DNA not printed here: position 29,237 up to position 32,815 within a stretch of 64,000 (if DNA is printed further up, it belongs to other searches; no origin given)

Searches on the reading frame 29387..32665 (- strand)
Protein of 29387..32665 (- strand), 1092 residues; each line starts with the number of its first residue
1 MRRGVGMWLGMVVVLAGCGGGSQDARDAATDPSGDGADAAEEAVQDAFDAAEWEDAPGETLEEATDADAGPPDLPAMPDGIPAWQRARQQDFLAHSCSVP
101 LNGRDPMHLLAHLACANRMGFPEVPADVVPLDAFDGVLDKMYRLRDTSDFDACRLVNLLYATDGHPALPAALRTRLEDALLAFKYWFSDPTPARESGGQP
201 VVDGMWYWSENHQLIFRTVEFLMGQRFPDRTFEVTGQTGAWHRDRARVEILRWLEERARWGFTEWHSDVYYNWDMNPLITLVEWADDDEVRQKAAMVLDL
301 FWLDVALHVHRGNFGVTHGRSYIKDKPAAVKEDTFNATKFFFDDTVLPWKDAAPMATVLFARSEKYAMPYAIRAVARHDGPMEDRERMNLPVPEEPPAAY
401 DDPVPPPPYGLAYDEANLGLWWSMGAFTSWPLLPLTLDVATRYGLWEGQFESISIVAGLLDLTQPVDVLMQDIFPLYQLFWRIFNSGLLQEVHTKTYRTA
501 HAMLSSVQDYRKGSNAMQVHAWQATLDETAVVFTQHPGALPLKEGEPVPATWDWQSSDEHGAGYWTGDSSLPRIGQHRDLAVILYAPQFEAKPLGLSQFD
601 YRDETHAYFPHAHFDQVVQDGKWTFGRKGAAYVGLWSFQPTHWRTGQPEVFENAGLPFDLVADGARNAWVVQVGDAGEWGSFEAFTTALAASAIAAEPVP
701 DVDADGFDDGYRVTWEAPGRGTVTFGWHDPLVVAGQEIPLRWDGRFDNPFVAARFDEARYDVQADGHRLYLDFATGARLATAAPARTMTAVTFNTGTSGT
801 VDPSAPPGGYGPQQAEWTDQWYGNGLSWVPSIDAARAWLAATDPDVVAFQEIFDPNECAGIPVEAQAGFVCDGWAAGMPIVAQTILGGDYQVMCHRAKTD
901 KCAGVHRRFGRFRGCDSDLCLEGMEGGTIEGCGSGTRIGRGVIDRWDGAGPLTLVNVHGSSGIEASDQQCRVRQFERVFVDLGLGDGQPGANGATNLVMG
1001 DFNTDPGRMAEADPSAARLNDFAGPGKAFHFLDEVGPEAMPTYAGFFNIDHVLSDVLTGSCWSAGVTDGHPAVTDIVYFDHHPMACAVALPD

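Call 8: search_protein_families(library=pfam, proteins=[window:29387-32665:-])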
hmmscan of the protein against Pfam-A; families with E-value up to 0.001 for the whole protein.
window:29387-32665:- (1092 aa): 1 family
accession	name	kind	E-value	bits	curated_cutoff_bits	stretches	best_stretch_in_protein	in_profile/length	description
PF03372.29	Exo_endo_phos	-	6e-06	26.6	24.5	1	823-1054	10-202/225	Endonuclease/Exonuclease/phosphatase family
